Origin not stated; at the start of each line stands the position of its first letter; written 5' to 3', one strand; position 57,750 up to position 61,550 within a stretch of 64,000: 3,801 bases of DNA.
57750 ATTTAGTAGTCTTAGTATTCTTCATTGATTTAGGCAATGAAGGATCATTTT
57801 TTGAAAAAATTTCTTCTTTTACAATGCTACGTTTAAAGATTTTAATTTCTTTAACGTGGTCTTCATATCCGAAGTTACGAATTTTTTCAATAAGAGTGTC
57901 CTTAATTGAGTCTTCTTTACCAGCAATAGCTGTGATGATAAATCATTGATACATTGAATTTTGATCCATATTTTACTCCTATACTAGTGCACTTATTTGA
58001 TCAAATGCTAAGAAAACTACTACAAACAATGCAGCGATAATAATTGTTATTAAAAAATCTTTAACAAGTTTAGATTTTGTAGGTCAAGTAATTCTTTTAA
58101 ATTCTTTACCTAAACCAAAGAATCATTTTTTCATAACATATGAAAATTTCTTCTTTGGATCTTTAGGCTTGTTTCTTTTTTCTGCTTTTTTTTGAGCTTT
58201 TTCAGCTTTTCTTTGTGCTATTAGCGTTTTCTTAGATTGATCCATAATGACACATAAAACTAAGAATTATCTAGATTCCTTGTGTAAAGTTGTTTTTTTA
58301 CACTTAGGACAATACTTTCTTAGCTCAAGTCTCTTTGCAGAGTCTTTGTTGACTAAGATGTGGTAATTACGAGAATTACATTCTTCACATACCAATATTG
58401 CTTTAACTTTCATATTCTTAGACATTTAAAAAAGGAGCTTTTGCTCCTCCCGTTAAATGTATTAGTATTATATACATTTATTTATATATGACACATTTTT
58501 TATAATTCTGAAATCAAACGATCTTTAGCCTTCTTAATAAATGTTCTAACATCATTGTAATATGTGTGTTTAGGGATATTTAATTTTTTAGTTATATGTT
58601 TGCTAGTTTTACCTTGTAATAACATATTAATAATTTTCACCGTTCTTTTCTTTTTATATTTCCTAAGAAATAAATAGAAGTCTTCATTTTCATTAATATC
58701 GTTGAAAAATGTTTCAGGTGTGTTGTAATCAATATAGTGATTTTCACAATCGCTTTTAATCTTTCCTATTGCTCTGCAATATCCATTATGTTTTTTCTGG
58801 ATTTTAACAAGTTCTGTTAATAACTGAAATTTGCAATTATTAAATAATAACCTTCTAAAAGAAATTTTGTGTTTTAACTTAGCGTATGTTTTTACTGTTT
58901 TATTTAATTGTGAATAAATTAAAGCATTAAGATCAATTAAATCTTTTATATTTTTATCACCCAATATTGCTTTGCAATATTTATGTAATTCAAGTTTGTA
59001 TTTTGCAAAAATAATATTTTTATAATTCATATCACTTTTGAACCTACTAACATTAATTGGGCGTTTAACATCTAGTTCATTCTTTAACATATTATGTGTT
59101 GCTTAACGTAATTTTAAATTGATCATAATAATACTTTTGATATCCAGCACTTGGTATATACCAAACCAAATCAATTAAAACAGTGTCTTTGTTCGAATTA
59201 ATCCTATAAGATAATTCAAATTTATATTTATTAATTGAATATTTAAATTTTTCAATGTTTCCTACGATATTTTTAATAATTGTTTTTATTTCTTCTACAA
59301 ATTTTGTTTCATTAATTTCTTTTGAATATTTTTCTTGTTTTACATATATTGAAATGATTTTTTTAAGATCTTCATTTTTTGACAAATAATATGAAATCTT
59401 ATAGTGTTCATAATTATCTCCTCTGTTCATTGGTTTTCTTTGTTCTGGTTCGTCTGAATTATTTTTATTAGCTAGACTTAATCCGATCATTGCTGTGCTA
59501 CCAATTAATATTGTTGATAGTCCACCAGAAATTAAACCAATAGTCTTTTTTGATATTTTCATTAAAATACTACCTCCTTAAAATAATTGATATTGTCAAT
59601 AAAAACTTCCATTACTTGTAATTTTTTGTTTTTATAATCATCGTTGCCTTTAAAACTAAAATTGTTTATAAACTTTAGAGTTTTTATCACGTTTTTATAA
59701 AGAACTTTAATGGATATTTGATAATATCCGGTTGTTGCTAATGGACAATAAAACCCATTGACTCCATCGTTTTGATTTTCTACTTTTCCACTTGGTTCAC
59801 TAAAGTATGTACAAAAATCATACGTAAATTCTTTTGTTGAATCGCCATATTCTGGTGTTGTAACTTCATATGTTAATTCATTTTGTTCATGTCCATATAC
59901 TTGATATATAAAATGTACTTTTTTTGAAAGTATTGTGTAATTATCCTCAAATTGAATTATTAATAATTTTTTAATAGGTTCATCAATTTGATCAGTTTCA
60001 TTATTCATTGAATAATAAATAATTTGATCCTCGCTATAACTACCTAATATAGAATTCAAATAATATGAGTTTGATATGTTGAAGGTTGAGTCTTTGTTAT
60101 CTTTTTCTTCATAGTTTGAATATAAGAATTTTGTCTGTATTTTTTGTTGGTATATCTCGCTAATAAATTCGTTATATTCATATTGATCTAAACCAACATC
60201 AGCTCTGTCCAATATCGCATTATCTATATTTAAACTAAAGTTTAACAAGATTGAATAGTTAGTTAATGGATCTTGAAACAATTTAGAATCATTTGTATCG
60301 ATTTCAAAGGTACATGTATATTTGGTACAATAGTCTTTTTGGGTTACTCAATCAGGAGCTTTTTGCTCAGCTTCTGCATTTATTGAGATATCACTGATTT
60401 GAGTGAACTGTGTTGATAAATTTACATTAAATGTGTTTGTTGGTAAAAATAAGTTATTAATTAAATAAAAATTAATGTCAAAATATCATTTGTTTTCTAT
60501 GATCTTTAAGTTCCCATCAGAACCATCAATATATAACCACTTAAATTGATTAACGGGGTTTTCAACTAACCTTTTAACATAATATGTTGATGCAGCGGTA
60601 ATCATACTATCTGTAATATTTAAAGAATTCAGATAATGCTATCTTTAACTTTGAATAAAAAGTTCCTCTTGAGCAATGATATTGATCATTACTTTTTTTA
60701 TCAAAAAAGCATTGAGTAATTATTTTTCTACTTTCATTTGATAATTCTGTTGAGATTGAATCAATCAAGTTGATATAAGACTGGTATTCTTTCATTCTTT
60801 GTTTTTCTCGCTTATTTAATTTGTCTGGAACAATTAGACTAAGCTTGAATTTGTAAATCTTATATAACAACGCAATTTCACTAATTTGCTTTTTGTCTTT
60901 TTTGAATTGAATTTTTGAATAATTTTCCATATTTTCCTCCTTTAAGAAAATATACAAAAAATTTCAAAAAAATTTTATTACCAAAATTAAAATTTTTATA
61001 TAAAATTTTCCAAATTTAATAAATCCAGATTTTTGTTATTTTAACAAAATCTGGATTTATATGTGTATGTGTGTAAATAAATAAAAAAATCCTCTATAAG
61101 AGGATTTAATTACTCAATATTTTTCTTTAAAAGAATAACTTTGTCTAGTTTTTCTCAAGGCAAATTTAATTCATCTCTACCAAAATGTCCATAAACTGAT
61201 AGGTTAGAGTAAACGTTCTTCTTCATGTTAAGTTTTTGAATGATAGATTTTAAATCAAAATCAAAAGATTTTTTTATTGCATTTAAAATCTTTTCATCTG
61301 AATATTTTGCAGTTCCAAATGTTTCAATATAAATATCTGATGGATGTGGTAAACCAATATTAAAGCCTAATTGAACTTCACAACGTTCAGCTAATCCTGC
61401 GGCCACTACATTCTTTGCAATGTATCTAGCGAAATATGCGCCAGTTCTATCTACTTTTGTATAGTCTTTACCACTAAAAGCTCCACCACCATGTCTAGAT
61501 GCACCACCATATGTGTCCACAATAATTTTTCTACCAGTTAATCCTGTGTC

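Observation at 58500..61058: Translationally coupled four-gene cassette: HTH protein, two orphan proteins and an ECF-like sigma factor, inserted between rpmG-secE-nusG and metK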

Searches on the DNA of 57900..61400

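Call 73: search_rna_families(source=window, start=57900, end=61400, threshold=evalue, max_evalue=1)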
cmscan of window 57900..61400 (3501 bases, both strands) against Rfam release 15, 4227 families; matches with E-value up to 1: 1.
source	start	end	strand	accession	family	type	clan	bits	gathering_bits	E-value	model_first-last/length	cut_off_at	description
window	61010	61064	-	RF03589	mir-5583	Gene; miRNA;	-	24.7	80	0.56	1-59/59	no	mir-5583 microRNA precursor family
